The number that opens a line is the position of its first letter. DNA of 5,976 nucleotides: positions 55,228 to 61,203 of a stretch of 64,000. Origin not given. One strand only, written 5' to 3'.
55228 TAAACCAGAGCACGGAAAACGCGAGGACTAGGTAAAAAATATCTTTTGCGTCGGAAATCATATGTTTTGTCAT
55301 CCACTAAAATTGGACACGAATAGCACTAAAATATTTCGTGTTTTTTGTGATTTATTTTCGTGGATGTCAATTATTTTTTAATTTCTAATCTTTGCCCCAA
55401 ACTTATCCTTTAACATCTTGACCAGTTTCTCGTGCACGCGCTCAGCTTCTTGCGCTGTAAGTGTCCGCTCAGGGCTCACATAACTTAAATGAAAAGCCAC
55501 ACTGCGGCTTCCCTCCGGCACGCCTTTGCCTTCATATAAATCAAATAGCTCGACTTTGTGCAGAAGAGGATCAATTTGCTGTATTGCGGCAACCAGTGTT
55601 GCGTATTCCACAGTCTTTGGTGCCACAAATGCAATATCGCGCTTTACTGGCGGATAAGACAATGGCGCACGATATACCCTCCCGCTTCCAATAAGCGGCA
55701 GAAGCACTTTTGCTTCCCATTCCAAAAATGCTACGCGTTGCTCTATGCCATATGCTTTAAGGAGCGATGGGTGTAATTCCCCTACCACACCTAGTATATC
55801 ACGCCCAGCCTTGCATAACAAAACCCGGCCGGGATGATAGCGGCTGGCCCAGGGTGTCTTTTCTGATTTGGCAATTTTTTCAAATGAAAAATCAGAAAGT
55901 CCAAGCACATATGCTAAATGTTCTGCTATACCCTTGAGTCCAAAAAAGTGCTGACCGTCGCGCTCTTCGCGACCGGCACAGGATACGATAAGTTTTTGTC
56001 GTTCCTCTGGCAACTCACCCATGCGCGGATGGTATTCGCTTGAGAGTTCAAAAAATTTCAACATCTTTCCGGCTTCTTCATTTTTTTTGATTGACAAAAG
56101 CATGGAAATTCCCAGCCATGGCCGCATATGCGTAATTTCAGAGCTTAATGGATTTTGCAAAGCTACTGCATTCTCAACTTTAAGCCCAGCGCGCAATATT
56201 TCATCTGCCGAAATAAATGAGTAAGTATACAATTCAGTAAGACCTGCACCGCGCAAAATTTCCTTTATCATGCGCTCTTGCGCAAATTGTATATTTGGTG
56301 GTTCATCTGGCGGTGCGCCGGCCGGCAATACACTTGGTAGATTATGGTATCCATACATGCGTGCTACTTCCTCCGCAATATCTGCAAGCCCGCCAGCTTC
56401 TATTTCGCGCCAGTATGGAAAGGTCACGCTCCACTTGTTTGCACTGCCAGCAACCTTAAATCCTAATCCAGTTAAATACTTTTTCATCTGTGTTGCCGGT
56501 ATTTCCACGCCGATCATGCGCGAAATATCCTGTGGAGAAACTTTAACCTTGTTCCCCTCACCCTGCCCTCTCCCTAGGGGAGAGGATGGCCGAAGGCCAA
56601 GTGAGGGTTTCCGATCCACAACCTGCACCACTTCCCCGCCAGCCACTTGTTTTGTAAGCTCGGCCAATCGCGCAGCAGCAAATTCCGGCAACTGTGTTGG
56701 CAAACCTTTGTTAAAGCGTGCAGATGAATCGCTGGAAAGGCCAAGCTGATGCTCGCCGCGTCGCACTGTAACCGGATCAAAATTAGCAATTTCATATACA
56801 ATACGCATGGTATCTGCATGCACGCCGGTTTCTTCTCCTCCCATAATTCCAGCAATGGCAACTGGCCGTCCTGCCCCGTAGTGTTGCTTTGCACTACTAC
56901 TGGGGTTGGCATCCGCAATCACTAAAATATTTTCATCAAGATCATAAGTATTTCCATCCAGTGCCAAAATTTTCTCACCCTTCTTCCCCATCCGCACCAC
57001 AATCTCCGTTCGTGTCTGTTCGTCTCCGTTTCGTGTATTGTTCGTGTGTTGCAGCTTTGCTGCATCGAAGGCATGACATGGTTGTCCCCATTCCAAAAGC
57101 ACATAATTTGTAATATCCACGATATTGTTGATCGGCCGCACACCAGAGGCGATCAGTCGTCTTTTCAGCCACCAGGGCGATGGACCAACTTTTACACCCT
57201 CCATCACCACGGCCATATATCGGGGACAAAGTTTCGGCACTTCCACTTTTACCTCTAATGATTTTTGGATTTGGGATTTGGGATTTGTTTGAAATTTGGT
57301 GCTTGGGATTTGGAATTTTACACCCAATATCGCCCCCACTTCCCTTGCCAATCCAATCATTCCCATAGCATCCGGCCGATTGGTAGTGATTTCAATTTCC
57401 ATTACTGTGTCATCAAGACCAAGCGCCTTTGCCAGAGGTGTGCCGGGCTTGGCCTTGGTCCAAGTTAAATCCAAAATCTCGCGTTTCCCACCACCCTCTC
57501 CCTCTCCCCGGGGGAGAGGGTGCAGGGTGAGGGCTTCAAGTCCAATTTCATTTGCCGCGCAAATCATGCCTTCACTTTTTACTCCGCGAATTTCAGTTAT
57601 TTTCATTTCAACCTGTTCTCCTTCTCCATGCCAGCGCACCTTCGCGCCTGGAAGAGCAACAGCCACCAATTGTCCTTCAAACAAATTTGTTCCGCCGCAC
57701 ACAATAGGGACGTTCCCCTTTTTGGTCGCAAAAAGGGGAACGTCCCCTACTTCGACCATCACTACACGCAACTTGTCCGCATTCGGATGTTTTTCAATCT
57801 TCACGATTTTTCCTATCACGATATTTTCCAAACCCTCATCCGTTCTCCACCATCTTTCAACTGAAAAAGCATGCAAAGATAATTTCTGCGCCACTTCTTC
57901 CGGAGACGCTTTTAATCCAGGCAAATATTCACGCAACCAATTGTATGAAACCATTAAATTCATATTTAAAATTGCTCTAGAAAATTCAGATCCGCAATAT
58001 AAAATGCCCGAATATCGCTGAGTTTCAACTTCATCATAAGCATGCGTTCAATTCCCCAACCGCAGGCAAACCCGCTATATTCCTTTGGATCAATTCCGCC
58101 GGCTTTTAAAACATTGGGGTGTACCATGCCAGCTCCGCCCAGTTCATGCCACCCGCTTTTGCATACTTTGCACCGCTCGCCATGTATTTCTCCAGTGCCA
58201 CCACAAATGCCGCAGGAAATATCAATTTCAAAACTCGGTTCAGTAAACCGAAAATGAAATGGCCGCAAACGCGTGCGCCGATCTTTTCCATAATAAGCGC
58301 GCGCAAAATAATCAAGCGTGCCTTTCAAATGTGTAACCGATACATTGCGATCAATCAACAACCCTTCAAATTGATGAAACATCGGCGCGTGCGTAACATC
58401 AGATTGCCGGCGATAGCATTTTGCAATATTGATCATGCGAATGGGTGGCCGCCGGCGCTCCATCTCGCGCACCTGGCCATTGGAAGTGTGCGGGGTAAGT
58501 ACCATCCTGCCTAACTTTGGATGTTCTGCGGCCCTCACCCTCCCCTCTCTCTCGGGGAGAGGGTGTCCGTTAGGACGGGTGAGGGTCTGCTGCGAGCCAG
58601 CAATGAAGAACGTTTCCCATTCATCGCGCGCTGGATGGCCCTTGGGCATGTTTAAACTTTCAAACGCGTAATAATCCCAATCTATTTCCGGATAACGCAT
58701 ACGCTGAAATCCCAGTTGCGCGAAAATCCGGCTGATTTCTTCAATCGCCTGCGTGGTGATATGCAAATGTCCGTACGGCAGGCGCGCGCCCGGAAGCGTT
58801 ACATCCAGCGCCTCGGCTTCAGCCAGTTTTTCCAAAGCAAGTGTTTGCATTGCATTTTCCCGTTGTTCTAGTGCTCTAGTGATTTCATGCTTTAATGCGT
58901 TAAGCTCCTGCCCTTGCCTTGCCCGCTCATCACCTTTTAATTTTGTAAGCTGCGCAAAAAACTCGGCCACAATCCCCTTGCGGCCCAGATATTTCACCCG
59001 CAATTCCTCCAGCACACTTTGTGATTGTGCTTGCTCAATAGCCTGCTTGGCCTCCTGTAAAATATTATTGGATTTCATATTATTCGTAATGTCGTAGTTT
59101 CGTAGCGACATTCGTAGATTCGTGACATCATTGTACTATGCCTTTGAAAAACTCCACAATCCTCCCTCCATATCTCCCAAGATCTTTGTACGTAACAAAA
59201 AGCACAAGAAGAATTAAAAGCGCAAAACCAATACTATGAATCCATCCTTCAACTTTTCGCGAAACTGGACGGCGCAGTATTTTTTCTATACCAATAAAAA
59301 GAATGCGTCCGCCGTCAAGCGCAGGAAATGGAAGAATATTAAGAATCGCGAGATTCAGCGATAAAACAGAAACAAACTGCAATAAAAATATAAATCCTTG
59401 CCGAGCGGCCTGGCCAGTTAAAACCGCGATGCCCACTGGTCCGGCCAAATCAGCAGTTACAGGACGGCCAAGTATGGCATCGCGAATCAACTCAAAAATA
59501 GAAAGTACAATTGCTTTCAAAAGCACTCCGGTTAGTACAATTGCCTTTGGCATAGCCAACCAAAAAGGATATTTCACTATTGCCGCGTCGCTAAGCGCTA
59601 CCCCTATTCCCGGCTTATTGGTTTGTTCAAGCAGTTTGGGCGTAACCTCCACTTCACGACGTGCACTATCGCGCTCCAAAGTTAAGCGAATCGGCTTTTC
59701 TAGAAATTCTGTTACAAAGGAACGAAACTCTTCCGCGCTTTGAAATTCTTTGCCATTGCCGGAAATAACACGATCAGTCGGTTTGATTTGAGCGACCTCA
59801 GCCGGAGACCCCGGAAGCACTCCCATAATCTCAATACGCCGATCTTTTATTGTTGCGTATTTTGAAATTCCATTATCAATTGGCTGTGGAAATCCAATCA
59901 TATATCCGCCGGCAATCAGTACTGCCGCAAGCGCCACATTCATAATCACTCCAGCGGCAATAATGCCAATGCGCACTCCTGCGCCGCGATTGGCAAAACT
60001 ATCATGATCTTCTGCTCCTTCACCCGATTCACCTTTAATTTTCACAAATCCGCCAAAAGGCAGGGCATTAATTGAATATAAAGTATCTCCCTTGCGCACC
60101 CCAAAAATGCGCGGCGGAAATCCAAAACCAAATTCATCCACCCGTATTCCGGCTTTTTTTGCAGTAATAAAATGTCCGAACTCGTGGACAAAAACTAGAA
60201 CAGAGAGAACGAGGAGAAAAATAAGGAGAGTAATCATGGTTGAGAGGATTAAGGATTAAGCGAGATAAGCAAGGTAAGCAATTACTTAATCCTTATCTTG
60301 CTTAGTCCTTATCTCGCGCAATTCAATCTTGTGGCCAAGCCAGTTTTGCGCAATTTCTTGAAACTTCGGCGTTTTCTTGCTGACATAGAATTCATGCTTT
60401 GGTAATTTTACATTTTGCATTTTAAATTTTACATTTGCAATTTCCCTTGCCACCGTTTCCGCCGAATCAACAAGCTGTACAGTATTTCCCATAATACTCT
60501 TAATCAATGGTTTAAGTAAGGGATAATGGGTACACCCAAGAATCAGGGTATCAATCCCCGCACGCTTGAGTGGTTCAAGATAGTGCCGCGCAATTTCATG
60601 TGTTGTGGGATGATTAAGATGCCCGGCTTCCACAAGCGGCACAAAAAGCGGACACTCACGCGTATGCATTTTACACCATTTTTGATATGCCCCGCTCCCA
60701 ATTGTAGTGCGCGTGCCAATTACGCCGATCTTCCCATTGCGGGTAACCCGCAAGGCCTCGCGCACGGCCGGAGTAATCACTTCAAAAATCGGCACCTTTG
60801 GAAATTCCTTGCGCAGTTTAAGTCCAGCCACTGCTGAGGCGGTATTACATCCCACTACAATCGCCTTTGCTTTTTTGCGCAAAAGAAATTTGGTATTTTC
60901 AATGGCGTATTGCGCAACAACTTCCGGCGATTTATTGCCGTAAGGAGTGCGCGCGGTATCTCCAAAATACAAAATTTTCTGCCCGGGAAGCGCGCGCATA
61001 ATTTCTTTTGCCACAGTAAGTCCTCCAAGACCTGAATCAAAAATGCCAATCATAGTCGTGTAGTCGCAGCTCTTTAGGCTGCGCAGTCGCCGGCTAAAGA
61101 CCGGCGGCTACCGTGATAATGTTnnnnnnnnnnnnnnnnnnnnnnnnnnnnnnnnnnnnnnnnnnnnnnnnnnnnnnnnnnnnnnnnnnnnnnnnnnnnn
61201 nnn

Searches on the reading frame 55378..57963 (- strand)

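Call 51: search_protein_families(library=pfam, proteins=[window:55378-57963:-], max_evalue=1)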
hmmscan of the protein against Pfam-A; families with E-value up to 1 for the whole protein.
window:55378-57963:- (861 aa): 5 families
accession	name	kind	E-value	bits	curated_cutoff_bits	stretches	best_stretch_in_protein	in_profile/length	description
PF03483.22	B3_4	-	1e-58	198.2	29.3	1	246-442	2-174/174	B3/4 domain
PF17759.6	tRNA_synthFbeta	-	3.5e-38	131.7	22.4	1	542-748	1-211/214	Phenylalanyl tRNA synthetase beta chain CLM domain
PF03147.19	FDX-ACB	-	6.7e-26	91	31.1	1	770-860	3-94/94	Ferredoxin-fold anticodon binding domain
PF03484.21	B5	-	1.4e-17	64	28.6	1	473-539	1-67/67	tRNA synthetase B5 domain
PF01588.26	tRNA_bind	-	2.6e-14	53.5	27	1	48-140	1-77/96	Putative tRNA binding domain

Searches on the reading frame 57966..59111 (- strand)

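Call 42: search_protein_families(library=pfam, proteins=[window:57966-59111:-], max_evalue=0.001)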
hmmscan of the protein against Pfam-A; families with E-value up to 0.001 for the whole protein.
window:57966-59111:- (381 aa): 2 families
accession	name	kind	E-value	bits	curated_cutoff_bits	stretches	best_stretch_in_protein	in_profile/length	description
PF01409.25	tRNA-synt_2d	-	1.2e-80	271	19.8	1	102-381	2-246/246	tRNA synthetases class II core domain (F)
PF02912.23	Phe_tRNA-synt_N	-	1e-15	57.8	22.3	1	31-95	3-67/69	Aminoacyl tRNA synthetase class II, N-terminal domain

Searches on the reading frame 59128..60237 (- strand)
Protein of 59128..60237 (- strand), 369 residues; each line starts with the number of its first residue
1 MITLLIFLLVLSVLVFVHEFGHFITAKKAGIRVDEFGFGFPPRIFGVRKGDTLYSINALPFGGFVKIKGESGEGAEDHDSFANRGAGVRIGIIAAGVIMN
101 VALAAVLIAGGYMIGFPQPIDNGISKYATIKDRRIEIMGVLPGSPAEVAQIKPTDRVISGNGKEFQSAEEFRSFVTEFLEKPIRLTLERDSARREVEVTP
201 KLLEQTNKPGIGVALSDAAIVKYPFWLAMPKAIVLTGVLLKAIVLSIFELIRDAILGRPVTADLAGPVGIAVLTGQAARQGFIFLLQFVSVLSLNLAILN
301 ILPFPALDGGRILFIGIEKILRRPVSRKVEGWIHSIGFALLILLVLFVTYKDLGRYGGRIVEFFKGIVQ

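Call 42: search_protein_families(library=pfam, proteins=[window:59128-60237:-], max_evalue=0.001)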
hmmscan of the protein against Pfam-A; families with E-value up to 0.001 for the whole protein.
window:59128-60237:- (369 aa): 5 families
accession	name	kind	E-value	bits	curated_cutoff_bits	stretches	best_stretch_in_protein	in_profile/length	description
PF02163.28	Peptidase_M50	-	4.4e-56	190.1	27.2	1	7-344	2-221/221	Peptidase family M50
PF17820.7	PDZ_6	-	2.1e-06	27.8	27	1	137-189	2-54/54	PDZ domain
PF13180.12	PDZ_2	-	2.7e-06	28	27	1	133-199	12-79/80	PDZ domain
PF04495.20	GRASP55_65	-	2.8e-05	24.9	27.7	1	127-202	37-115/138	GRASP55/65 PDZ-like domain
PF00595.29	PDZ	-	0.00019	22.2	23.2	0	132-170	24-62/81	PDZ domain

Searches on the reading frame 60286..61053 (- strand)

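Call 42: search_protein_families(library=pfam, proteins=[window:60286-61053:-], max_evalue=0.001)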
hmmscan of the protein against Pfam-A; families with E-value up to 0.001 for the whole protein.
window:60286-61053:- (255 aa): 1 family
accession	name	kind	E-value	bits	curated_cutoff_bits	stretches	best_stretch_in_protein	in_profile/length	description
PF01177.27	Asp_Glu_race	-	2.5e-18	67.1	31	1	23-204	26-210/211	Asp/Glu/Hydantoin racemase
